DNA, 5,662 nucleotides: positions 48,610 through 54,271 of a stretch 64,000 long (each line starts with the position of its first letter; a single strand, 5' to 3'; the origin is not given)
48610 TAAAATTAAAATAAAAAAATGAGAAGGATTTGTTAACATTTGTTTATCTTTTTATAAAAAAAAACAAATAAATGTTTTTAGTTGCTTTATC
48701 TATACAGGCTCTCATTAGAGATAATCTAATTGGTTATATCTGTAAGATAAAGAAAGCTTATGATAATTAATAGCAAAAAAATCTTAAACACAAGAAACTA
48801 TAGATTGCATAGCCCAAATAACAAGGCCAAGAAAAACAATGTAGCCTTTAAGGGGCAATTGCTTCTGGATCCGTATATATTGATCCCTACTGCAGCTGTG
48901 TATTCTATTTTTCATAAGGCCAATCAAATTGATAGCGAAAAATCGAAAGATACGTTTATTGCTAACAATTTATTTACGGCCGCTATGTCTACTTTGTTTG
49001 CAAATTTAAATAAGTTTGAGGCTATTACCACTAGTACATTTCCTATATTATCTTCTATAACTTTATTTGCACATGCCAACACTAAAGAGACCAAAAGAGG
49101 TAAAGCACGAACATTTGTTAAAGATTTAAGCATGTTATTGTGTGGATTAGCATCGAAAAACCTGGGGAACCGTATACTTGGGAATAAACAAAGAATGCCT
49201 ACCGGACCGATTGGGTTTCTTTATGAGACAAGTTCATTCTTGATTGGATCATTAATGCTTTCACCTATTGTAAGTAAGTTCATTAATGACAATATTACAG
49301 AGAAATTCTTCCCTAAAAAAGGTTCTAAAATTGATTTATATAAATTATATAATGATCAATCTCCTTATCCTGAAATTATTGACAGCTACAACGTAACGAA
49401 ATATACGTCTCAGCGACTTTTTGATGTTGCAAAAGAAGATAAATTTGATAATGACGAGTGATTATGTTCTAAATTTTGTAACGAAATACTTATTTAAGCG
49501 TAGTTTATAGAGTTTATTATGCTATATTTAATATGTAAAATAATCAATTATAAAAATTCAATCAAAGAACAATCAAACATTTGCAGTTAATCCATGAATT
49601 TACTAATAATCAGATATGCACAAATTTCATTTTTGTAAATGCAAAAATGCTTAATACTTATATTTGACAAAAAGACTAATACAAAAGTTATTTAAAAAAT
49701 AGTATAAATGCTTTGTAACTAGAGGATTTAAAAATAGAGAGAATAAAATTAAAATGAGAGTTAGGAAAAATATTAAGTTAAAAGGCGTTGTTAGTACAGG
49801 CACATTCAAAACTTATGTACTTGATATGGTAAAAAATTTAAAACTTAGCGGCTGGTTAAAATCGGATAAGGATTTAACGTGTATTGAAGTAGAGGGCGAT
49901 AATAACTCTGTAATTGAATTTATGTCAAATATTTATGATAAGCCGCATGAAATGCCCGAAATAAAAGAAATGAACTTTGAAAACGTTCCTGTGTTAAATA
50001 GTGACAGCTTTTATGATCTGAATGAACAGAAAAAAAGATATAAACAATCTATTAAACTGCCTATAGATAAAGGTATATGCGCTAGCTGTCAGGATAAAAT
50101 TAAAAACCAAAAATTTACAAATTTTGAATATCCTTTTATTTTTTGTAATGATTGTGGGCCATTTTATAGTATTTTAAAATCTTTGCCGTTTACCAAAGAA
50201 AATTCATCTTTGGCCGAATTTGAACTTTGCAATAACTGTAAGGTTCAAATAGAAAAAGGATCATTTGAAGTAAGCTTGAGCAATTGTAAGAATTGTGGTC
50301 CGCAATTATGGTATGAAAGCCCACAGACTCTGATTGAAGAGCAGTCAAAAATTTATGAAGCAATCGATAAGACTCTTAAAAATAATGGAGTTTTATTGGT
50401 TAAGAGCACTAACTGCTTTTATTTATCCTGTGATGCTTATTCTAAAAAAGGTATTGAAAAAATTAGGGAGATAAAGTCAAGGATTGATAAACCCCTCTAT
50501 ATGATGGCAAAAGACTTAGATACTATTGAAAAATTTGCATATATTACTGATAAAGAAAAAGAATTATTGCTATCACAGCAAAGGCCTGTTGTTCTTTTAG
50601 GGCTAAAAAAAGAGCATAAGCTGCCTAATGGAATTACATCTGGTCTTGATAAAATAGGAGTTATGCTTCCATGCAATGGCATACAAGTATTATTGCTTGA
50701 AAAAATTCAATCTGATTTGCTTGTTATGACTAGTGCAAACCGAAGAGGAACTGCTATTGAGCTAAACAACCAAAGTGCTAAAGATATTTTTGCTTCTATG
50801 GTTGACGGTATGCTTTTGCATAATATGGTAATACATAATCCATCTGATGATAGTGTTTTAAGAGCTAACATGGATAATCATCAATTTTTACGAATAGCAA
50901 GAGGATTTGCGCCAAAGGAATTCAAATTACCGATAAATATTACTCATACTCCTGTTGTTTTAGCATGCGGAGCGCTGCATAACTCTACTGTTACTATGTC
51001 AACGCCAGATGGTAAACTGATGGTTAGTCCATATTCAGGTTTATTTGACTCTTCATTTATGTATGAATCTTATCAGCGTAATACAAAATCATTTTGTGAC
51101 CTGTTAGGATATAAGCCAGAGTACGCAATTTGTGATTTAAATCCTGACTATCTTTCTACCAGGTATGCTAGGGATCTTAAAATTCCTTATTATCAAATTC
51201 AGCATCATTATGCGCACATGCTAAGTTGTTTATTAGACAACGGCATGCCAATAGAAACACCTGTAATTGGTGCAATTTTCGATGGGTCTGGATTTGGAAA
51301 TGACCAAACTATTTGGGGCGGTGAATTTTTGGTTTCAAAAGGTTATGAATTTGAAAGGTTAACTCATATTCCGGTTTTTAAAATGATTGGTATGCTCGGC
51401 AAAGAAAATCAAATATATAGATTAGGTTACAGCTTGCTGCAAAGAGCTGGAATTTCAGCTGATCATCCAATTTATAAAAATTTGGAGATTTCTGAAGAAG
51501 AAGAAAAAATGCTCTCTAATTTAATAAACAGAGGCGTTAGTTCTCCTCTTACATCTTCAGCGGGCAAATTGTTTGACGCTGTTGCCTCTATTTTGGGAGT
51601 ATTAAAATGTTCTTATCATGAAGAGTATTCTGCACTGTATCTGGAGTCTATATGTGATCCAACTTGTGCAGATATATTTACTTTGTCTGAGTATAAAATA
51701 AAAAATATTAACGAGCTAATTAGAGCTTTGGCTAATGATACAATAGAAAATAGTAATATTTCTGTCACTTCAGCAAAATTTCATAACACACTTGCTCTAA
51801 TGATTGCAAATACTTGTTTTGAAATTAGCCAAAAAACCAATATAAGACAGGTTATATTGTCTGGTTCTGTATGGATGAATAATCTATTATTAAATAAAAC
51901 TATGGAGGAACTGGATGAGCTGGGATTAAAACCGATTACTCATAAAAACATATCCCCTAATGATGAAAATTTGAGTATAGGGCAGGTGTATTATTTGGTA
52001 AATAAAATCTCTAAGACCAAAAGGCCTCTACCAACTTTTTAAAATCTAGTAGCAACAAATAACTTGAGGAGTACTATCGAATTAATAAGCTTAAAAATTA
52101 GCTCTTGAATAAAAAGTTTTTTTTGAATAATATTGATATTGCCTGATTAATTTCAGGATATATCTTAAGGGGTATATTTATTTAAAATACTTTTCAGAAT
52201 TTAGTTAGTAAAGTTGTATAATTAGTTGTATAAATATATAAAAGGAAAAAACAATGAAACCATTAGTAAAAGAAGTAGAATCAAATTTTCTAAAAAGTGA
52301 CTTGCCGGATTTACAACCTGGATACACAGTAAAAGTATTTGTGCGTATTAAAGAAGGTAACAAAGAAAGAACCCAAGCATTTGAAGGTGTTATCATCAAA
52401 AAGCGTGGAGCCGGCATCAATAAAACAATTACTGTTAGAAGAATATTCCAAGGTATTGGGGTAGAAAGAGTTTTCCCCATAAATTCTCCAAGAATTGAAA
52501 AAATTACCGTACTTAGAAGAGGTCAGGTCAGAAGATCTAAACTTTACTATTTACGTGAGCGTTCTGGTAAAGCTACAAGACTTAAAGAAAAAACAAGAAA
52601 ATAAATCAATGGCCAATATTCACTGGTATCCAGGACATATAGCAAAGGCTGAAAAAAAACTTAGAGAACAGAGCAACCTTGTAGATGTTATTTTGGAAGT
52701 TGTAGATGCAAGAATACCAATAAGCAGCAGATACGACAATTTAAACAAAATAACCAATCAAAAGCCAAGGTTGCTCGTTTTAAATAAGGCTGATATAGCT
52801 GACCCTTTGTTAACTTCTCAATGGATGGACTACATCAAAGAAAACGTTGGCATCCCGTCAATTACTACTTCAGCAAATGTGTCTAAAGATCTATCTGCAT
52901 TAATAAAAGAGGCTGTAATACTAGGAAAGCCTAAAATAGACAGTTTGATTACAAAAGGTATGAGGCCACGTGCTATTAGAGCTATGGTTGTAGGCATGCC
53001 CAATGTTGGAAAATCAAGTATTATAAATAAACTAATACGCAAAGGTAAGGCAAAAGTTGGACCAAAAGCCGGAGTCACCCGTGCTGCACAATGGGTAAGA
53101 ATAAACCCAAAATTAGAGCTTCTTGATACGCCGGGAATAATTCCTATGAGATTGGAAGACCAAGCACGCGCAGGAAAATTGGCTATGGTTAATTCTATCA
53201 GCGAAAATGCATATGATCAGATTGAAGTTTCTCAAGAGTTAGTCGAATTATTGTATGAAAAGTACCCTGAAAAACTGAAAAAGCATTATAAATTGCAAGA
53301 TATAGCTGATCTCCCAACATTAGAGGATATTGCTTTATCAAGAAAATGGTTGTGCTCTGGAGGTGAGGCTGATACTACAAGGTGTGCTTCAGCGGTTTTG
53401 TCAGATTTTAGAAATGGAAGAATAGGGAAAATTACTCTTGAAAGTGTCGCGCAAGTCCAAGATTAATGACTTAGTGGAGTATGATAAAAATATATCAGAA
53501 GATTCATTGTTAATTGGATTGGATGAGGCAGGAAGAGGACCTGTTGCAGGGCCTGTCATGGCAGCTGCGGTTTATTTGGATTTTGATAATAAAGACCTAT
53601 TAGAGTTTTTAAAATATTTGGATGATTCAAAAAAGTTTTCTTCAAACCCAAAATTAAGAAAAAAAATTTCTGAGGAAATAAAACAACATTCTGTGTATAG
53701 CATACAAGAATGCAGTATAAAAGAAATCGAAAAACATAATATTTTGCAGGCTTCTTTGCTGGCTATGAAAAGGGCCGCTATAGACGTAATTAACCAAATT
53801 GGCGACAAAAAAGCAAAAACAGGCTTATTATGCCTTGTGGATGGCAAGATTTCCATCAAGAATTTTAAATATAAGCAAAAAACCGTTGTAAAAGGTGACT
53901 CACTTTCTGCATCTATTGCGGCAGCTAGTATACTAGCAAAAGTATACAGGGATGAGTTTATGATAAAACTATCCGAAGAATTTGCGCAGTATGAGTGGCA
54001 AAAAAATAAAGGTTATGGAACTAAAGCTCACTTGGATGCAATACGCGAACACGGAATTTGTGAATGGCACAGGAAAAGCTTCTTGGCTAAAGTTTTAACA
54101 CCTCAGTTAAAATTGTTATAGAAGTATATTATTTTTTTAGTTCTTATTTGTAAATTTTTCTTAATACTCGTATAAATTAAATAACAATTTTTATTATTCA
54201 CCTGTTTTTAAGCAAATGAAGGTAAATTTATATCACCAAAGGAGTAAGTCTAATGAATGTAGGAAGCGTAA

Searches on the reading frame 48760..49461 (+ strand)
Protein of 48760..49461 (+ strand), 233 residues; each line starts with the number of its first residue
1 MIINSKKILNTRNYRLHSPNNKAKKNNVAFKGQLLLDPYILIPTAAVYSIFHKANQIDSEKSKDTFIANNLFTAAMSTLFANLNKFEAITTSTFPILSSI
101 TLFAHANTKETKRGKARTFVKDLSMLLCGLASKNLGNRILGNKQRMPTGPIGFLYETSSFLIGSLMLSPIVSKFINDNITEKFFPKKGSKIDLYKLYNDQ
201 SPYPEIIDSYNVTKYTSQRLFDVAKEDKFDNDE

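Call 41: search_protein_families(library=ncbifam, proteins=[window:48760-49461:+], max_evalue=0.001)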
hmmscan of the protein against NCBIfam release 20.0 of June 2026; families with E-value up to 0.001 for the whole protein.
window:48760-49461:+ (233 aa): 0 families

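Call 91: search_protein_families(library=pfam, proteins=[window:48760-49461:+], max_evalue=0.01)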
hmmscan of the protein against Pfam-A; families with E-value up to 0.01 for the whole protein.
window:48760-49461:+ (233 aa): 0 families

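Call 94: find_homologous_proteins(query=window:48760-49461:+, max_evalue=0.001)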
Query window:48760-49461:+ (233 aa): 3 proteins with E <= 0.001 among 231 candidates.
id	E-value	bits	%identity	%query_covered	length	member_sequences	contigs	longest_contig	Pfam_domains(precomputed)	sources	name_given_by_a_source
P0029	5.3e-147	505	100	100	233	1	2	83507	-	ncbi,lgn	-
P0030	6.0e-109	381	73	100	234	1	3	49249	-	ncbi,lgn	-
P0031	3.9e-103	362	70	97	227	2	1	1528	-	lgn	-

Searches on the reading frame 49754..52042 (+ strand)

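Call 19: search_protein_families(library=pfam, proteins=[window:49754-52042:+], max_evalue=0.0001)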
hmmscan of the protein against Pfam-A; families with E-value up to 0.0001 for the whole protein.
window:49754-52042:+ (762 aa): 5 families
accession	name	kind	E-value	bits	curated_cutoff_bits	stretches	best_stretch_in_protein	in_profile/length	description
PF22521.2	HypF_C_2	-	1.5e-55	189.1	27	1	506-744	1-241/241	Carbamoyltransferase, Kae1-like Domain, second subdomain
PF01300.24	Sua5_yciO_yrdC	-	4e-33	114.8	25.1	1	207-380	2-176/178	Telomere recombination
PF17788.7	HypF_C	-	1.7e-23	83.6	23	1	399-495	3-99/99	HypF Kae1-like domain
PF07503.17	zf-HYPF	-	4.5e-09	36.4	23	1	108-140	1-33/34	HypF finger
PF00708.24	Acylphosphatase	-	6.6e-05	23.6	22.5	0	7-83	3-79/85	Acylphosphatase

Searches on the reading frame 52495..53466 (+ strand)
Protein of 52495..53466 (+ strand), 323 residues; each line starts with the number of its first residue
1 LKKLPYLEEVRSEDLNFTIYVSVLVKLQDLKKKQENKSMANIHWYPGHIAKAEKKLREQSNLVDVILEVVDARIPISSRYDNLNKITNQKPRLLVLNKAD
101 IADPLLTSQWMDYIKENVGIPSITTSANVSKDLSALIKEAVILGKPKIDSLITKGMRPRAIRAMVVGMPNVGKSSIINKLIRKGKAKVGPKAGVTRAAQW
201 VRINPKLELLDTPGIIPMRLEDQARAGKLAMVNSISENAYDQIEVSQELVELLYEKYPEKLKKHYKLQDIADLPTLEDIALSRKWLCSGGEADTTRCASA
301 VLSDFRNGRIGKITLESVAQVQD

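Call 19: search_protein_families(library=pfam, proteins=[window:52495-53466:+], max_evalue=0.0001)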
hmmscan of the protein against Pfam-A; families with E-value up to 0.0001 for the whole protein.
window:52495-53466:+ (323 aa): 3 families
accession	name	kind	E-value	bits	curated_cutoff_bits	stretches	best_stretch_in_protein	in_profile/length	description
PF01926.29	MMR_HSR1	-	9e-22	77.8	21.9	1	163-235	2-70/113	50S ribosome-binding GTPase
PF02421.24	FeoB_N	-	5e-12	46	27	1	163-218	3-60/156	Ferrous iron transport protein B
PF03193.22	RsgA_GTPase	-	7e-06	26.4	30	0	164-216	110-169/174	RsgA GTPase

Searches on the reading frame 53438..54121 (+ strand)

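Call 20: search_protein_families(library=pfam, proteins=[window:53438-54121:+], max_evalue=0.0001)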
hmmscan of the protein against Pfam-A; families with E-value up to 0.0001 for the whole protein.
window:53438-54121:+ (227 aa): 1 family
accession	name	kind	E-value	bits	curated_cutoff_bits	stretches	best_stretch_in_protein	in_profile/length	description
PF01351.25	RNase_HII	-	1.5e-35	123.3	25.8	1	26-215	1-196/199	Ribonuclease HII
